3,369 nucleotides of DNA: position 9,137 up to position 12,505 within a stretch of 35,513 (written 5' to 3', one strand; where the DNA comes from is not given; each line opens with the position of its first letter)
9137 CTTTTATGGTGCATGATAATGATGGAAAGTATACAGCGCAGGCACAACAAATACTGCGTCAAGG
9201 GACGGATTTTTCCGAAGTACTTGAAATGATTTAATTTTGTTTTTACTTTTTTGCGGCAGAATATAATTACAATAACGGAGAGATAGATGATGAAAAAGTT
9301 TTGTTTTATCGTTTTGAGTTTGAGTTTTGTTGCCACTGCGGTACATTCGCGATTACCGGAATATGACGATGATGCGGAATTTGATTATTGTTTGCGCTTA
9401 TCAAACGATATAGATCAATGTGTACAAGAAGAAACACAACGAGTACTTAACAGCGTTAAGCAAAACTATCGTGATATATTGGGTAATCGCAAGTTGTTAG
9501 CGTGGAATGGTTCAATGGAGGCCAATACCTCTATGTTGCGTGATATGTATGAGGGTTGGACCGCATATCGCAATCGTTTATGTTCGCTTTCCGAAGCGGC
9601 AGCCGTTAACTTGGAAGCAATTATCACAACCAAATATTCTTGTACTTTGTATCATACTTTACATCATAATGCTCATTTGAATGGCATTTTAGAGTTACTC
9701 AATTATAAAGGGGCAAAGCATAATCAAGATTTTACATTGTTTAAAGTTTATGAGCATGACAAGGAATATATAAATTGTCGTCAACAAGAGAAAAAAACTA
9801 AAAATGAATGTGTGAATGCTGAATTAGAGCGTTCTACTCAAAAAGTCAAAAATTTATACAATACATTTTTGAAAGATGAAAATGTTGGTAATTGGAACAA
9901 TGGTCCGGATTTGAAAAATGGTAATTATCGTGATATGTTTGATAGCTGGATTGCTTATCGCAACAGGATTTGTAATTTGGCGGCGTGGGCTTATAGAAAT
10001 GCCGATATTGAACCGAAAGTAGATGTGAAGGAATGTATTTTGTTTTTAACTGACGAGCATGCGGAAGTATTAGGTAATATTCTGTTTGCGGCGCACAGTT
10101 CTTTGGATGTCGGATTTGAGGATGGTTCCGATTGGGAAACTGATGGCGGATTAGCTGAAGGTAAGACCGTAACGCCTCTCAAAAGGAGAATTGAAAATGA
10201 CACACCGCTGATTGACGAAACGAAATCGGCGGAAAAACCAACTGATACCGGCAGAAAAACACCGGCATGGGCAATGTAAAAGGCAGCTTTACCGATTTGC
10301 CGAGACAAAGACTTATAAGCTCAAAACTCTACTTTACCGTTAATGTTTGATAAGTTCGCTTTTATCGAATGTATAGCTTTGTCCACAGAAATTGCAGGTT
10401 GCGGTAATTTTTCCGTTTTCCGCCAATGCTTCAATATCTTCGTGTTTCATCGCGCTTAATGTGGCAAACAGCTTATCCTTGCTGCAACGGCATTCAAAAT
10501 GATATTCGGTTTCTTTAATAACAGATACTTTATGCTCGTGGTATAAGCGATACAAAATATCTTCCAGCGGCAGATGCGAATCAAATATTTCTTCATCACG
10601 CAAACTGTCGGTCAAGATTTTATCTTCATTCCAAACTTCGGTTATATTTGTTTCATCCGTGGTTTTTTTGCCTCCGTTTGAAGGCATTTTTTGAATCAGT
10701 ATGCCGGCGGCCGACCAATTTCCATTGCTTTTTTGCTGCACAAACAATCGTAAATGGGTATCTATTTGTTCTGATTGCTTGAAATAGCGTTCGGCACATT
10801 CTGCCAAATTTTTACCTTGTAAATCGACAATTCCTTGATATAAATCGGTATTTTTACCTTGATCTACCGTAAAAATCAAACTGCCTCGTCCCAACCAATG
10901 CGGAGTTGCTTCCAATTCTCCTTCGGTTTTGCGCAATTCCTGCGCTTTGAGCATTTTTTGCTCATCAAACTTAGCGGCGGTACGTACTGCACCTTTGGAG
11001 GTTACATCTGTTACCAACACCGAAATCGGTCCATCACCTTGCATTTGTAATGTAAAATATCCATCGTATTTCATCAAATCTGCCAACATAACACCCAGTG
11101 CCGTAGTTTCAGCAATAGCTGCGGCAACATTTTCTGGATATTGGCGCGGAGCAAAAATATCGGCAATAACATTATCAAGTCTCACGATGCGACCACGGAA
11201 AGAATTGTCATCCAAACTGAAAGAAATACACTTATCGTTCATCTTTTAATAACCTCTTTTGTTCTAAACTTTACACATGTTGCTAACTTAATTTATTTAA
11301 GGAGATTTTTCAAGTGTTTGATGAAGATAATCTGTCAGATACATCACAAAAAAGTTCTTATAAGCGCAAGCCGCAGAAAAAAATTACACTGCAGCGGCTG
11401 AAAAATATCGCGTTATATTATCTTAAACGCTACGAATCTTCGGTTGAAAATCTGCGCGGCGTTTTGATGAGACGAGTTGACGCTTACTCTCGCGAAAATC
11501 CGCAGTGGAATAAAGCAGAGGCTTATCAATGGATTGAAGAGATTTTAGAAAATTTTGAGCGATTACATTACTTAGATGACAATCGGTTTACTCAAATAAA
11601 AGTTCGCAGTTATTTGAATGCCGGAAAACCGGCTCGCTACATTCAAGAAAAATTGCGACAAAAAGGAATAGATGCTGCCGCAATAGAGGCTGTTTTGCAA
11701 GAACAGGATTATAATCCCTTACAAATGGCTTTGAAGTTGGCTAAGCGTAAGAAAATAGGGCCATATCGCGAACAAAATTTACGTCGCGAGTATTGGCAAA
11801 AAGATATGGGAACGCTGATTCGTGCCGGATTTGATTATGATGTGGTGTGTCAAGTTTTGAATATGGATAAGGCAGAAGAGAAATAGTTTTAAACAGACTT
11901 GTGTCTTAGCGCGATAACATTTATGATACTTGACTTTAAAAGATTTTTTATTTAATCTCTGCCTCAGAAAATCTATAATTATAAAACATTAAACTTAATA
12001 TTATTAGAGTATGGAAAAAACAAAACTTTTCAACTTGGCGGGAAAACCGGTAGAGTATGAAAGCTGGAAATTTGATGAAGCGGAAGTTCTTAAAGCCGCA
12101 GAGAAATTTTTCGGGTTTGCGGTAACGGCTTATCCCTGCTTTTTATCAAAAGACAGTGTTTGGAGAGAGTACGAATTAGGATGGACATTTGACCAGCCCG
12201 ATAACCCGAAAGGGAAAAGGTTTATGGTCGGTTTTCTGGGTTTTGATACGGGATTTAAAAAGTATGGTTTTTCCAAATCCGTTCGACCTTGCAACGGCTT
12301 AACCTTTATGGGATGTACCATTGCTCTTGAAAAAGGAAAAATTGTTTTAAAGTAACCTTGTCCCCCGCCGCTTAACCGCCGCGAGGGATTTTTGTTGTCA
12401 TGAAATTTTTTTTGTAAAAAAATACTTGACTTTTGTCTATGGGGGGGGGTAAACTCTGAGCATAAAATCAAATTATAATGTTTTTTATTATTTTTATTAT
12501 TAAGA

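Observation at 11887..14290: Orphan accessory island (114 aa / 301 aa + 42 aa / 142-aa 2-TM) between recX and a housekeeping gene string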

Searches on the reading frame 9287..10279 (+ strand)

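Call 3: search_protein_families(library=pfam, proteins=[window:9287-10279:+], max_evalue=1)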
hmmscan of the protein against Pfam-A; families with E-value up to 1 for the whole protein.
window:9287-10279:+ (330 aa): 2 families
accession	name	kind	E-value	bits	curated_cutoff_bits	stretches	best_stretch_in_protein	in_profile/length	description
PF07007.17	LprI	-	1e-08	35.9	22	2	164-262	1-106/106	Lysozyme inhibitor LprI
PF23336.1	HTH_TbsP_C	-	0.15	12.6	27.1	1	263-323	42-96/121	Transcriptional regulator TbsP-like, C-terminal HTH domain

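Call 4: search_protein_families(library=ncbifam, proteins=[window:9287-10279:+], max_evalue=1)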
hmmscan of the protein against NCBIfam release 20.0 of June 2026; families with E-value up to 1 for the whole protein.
window:9287-10279:+ (330 aa): 3 families
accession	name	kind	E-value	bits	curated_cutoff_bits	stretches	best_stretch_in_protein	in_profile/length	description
TIGR04429.1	Phr_nterm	subfamily_domain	0.013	16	25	1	2-17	1-16/28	Phr family secreted Rap phosphatase inhibitor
NF050050.1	ProtGlycPglI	equivalog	0.07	12.5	500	1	158-219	31-91/306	GalNAc(5)-diNAcBac-PP-undecaprenol beta-1,3-glucosyltransferase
TIGR02284.1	TIGR02284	subfamily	0.17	12.1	44.8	0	159-201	72-114/139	PA2169 family four-helix-bundle protein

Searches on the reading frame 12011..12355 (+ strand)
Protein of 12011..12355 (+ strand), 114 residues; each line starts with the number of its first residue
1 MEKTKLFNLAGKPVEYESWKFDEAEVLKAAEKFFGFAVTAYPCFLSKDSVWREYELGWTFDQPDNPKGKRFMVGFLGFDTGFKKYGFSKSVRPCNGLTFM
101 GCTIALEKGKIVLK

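Call 3: search_protein_families(library=pfam, proteins=[window:12011-12355:+], max_evalue=1)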
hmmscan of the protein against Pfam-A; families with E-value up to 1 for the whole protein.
window:12011-12355:+ (114 aa): 0 families

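Call 4: search_protein_families(library=ncbifam, proteins=[window:12011-12355:+], max_evalue=1)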
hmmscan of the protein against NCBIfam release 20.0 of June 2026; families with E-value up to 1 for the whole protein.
window:12011-12355:+ (114 aa): 0 families

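Call 6: search_protein_families(library=phrogs, proteins=[window:12011-12355:+], max_evalue=1)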
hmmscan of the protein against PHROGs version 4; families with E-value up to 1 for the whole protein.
window:12011-12355:+ (114 aa): 0 families

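Call 7: search_protein_families(library=padloc, proteins=[window:12011-12355:+], max_evalue=1)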
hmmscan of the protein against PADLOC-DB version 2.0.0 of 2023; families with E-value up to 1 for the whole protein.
window:12011-12355:+ (114 aa): 0 families

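Call 19: find_homologous_proteins(query=window:12011-12355:+, max_evalue=0.1)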
Query window:12011-12355:+ (114 aa): 1 proteins with E <= 0.1 among 2 candidates.
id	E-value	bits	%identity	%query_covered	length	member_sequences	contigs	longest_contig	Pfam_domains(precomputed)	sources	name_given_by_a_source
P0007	1.8e-71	255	97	100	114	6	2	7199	-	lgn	-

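Call 21: find_encoding_contigs(protein=P0007, flank=10000)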
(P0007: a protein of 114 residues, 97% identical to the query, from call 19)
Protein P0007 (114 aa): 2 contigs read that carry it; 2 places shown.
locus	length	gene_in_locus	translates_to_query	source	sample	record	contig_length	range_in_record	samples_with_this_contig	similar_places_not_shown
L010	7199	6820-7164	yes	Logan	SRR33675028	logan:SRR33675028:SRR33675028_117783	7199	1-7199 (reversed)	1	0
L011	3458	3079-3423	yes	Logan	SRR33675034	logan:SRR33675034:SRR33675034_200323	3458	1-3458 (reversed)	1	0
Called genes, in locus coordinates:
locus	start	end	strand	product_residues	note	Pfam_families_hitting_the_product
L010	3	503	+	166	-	?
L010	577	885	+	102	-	-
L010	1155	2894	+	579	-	PF23914:TPR_CcmH_CycH, PF00515:TPR_1, PF07719:TPR_2, PF13414:TPR_11, PF13432:TPR_16, PF14559:TPR_19, PF13432:TPR_16, PF14559:TPR_19, +30 more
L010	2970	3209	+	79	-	PF00037:Fer4 (weak), PF13237:Fer4_10, PF14697:Fer4_21 (weak), PF12838:Fer4_7, PF13187:Fer4_9 (weak), PF12797:Fer4_2 (weak), PF12837:Fer4_6 (weak), PF00037:Fer4, +5 more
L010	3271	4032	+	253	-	PF01135:PCMT (weak), PF02384:N6_Mtase, PF05175:MTS, PF13679:Methyltransf_32 (weak), PF13847:Methyltransf_31, PF08241:Methyltransf_11 (weak), PF08242:Methyltransf_12 (weak), PF13649:Methyltransf_25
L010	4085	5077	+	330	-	PF07007:LprI (faint)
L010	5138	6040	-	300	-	PF01430:HSP33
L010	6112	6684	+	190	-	PF02631:RecX_HTH2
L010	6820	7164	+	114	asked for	-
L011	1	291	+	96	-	?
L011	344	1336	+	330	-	PF07007:LprI (faint)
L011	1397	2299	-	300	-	PF01430:HSP33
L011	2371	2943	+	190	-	PF02631:RecX_HTH2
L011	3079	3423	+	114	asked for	-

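Call 52: list_cluster_members(proteins=[P0001, window:12011-12355:+, window:13423-13551:+, window:13813-14241:+, window:14323-14727:-, window:14750-16465:-, window:11314-11886:+])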
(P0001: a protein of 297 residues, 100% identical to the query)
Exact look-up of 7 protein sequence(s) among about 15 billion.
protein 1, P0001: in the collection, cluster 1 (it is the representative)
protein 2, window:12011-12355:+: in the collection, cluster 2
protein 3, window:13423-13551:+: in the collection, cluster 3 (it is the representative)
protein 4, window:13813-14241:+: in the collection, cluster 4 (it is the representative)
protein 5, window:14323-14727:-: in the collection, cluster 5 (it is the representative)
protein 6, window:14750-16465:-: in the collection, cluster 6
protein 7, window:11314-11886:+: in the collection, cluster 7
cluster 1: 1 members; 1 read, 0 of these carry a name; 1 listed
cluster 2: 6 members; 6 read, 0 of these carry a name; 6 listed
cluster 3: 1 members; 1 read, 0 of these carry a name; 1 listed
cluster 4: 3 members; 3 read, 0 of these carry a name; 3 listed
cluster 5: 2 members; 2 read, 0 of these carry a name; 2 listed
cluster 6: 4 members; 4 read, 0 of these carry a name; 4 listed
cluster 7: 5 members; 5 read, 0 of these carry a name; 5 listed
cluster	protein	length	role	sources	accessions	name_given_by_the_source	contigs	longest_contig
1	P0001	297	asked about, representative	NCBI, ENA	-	-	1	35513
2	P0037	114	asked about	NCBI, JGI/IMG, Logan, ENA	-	-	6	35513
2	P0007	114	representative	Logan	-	-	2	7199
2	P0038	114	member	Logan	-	-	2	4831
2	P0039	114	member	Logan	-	-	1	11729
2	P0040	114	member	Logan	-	-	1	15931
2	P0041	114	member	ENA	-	-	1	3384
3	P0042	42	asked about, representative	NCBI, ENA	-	-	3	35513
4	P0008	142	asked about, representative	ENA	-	-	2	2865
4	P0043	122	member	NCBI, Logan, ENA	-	-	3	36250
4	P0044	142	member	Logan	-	-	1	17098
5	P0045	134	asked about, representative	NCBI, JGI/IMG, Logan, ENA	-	-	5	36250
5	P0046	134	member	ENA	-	-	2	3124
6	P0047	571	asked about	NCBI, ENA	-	-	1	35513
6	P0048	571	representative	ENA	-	-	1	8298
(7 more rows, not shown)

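Call 53: find_encoding_contigs(protein=window:12011-12355:+, flank=10000, max_places=10)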
Protein window:12011-12355:+ (114 aa): 7 contigs read that carry it; 7 places shown.
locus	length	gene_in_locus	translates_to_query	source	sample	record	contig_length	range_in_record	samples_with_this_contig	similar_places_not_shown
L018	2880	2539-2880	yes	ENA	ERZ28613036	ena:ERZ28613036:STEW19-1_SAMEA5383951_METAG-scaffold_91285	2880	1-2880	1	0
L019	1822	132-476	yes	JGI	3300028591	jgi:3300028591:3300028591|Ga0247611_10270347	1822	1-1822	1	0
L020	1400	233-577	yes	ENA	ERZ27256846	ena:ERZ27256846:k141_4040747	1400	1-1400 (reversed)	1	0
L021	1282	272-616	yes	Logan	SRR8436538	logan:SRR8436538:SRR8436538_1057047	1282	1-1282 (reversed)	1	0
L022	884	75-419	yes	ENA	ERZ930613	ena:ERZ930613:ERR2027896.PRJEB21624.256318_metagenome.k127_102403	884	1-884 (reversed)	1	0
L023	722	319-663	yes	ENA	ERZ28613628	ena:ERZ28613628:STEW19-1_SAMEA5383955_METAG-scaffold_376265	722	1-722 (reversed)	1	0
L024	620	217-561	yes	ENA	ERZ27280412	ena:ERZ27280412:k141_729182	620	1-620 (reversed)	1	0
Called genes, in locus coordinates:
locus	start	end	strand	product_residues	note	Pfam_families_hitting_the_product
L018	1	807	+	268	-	?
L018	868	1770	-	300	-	PF01430:HSP33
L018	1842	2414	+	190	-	PF02631:RecX_HTH2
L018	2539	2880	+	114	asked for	?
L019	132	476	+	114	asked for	-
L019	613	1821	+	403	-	?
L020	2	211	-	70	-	?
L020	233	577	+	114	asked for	-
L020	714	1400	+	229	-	?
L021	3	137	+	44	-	?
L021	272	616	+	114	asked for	-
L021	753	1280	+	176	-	?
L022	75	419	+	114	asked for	-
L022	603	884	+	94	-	?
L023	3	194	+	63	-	?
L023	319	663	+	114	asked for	-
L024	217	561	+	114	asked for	-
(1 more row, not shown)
